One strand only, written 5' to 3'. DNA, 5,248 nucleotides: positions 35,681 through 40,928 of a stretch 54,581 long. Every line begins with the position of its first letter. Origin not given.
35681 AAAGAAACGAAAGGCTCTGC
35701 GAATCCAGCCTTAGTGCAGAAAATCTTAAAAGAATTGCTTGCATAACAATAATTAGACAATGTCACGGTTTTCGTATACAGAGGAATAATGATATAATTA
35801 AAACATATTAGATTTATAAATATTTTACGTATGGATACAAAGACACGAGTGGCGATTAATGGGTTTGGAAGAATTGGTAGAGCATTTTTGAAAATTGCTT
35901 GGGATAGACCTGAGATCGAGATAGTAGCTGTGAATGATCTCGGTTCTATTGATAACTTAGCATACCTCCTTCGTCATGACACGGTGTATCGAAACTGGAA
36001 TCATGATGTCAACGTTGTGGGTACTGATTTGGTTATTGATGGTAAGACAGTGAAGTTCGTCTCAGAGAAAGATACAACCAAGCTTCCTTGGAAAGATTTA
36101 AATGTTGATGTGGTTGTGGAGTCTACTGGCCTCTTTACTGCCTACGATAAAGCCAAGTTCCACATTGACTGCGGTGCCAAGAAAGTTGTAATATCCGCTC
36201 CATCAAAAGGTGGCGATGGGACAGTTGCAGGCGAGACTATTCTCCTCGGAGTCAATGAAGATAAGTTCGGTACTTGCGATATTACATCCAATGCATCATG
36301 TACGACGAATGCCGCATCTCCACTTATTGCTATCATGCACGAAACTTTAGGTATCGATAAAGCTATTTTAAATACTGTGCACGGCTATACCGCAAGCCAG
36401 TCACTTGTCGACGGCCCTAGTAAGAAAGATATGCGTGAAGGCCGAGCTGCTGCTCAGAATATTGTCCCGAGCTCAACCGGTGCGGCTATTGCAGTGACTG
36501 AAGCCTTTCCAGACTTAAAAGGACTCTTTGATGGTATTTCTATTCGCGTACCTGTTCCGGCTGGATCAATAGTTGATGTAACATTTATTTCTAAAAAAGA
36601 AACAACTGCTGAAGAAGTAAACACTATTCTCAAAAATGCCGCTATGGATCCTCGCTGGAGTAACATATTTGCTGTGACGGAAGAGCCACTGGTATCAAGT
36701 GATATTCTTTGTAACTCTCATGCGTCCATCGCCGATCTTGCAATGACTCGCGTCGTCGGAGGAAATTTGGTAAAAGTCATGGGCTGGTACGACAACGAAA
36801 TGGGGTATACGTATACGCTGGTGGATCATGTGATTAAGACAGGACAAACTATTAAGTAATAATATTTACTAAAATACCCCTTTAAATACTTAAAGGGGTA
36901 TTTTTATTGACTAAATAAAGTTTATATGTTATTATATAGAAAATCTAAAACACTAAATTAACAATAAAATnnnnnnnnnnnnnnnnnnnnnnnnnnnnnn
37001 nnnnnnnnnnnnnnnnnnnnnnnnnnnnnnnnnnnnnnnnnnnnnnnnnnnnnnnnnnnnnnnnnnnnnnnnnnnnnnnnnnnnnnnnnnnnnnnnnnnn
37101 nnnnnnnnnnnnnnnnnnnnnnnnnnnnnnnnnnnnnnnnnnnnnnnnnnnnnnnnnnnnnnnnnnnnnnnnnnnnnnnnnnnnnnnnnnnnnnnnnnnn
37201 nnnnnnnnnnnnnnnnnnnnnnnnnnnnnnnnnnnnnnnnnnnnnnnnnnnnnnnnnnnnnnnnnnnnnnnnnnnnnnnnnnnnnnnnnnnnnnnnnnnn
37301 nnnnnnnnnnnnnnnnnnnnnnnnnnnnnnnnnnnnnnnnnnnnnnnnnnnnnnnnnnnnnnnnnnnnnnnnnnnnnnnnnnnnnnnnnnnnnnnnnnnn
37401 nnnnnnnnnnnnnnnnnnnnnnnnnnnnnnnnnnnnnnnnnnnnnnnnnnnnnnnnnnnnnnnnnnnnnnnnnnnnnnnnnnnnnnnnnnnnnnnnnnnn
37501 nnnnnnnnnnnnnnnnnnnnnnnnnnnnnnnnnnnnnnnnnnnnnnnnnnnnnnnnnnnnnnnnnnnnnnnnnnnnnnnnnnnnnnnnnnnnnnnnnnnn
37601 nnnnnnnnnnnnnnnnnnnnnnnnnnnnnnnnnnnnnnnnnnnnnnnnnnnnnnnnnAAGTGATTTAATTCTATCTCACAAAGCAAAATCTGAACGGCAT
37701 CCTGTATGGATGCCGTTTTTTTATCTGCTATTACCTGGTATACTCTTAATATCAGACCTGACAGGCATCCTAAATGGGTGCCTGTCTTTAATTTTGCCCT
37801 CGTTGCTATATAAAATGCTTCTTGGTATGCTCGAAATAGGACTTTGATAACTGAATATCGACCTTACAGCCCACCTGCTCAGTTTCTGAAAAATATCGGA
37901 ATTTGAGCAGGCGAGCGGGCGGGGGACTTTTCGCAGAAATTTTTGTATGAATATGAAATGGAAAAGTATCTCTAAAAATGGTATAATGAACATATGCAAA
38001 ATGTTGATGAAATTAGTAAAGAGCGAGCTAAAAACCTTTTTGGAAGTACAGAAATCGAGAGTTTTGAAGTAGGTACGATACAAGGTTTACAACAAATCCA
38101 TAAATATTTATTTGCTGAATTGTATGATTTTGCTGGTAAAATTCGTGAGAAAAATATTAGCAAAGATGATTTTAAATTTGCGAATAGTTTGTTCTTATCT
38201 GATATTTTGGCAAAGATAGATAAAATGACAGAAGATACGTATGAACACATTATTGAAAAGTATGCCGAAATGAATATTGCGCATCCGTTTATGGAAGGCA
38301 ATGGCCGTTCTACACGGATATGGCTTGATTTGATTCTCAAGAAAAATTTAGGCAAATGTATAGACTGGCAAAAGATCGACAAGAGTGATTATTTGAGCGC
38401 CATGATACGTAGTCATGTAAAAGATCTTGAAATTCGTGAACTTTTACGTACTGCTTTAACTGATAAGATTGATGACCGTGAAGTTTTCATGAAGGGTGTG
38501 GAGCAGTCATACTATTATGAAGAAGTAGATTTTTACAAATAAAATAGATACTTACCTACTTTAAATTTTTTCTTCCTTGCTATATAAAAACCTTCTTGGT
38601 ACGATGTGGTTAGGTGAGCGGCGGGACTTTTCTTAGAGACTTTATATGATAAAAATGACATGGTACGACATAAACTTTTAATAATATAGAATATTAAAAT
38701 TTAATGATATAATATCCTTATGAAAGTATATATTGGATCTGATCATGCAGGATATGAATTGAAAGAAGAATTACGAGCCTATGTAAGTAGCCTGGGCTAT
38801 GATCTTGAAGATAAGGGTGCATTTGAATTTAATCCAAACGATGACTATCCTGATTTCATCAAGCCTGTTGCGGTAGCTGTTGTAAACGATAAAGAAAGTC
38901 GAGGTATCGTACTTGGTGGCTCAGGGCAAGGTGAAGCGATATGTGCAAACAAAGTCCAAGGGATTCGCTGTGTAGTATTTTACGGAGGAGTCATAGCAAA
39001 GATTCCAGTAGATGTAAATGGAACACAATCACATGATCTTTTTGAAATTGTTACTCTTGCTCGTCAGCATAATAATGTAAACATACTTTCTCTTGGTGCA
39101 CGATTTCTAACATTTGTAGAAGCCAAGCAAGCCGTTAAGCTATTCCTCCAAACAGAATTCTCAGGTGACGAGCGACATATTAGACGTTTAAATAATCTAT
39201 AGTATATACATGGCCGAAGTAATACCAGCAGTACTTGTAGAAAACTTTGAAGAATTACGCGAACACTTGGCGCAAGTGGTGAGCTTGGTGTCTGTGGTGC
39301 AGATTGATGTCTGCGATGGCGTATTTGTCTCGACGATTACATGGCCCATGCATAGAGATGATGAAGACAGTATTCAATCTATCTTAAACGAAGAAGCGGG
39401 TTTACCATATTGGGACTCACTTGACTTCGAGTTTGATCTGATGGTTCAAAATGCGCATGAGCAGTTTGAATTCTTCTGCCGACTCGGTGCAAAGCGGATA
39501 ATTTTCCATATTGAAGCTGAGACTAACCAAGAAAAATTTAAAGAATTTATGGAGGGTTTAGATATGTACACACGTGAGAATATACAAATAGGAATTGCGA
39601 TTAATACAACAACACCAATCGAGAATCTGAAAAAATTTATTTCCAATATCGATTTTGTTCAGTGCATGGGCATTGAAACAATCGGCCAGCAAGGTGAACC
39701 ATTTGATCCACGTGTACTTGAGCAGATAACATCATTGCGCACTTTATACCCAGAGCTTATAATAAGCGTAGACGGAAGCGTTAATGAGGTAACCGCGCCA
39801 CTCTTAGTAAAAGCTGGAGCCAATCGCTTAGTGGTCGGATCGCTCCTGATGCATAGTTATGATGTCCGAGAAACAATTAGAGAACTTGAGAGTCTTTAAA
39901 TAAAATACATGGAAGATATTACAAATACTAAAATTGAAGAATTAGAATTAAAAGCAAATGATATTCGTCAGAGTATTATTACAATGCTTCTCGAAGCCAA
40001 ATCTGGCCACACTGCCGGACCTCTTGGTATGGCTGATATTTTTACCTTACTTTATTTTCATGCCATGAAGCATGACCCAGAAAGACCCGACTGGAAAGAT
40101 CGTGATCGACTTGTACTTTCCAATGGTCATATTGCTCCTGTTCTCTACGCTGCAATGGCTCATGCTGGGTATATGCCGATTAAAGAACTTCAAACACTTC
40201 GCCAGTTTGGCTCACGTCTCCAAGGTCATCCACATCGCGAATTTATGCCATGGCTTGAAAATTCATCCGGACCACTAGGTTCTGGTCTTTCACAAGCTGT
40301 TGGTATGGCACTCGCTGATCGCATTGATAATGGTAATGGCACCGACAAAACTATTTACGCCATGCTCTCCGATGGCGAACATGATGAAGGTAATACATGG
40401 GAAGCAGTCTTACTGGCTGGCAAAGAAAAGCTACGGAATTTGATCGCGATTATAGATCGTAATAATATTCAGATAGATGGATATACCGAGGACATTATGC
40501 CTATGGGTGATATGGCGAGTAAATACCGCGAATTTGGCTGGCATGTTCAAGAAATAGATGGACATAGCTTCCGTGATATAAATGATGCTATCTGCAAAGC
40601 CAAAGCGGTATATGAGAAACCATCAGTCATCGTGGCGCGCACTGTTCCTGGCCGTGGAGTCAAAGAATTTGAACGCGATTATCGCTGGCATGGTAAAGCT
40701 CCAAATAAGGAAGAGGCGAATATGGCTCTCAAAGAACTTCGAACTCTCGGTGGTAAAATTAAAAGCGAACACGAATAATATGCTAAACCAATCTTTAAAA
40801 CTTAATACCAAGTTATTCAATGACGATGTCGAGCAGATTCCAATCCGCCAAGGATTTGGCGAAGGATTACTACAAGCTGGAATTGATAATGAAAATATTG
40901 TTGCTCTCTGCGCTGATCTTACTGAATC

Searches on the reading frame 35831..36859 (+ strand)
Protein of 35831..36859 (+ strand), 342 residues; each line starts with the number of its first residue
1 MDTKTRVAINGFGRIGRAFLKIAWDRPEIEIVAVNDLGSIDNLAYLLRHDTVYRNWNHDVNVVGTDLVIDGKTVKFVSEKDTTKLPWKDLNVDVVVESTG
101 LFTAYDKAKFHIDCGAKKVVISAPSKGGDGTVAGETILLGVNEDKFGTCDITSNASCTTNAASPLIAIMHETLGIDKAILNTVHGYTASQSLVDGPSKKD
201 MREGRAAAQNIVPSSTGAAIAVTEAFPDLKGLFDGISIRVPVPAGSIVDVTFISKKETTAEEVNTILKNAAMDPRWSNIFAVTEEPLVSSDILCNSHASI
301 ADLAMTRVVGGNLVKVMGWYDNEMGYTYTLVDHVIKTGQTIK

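Call 61: search_protein_families(library=pfam, max_evalue=0.00001, proteins=[window:35831-36859:+])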
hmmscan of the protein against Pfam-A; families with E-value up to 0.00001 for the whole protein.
window:35831-36859:+ (342 aa): 2 families
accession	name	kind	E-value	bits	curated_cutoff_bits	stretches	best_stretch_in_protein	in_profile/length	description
PF02800.25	Gp_dh_C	-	4.4e-51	173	24.4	1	164-320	3-158/158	Glyceraldehyde 3-phosphate dehydrogenase, C-terminal domain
PF00044.30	Gp_dh_N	-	1.1e-35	122.4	31.7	1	6-103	2-99/101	Glyceraldehyde 3-phosphate dehydrogenase, NAD binding domain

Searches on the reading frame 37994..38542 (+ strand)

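Call 61: search_protein_families(library=pfam, max_evalue=0.00001, proteins=[window:37994-38542:+])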
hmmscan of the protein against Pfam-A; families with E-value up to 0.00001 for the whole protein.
window:37994-38542:+ (182 aa): 1 family
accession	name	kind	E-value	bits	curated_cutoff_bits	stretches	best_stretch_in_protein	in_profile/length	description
PF02661.23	Fic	-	4.3e-12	47.1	24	1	29-115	4-93/93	Fic/DOC family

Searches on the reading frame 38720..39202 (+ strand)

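Call 61: search_protein_families(library=pfam, max_evalue=0.00001, proteins=[window:38720-39202:+])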
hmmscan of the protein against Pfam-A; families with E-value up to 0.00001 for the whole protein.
window:38720-39202:+ (160 aa): 1 family
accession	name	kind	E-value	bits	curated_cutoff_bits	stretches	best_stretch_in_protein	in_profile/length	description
PF02502.23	LacAB_rpiB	-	3.5e-40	137.6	24.7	2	3-99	1-96/138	Ribose/Galactose Isomerase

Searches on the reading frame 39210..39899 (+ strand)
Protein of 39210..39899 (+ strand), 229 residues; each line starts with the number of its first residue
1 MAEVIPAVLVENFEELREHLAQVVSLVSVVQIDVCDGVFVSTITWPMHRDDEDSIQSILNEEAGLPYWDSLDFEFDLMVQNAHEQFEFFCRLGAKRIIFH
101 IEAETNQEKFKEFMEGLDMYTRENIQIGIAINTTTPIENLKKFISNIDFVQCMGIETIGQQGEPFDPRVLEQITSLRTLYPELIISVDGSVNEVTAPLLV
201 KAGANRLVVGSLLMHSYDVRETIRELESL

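Call 61: search_protein_families(library=pfam, max_evalue=0.00001, proteins=[window:39210-39899:+])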
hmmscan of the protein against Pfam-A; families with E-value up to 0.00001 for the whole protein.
window:39210-39899:+ (229 aa): 1 family
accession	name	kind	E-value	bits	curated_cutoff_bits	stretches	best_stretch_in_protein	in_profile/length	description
PF00834.25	Ribul_P_3_epim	-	1.2e-27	97.1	21.1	1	4-213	2-197/198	Ribulose-phosphate 3 epimerase family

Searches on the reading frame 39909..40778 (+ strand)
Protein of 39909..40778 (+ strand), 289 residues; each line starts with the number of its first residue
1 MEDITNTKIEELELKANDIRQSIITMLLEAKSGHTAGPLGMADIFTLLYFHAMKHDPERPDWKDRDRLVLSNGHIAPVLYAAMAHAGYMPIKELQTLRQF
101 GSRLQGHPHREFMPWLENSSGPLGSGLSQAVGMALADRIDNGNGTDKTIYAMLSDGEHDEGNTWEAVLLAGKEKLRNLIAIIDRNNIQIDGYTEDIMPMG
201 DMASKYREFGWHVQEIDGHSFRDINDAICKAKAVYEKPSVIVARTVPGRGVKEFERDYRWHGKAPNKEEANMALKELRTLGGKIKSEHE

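Call 61: search_protein_families(library=pfam, max_evalue=0.00001, proteins=[window:39909-40778:+])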
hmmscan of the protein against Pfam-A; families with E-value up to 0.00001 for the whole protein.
window:39909-40778:+ (289 aa): 2 families
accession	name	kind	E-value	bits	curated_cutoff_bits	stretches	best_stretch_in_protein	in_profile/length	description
PF00456.26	Transketolase_N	-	5.3e-63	213.4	22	1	16-272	6-270/334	Transketolase, thiamine diphosphate binding domain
PF13292.11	DXP_synthase_N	-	1.6e-11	44.4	21.2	1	2-190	8-176/274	1-deoxy-D-xylulose-5-phosphate synthase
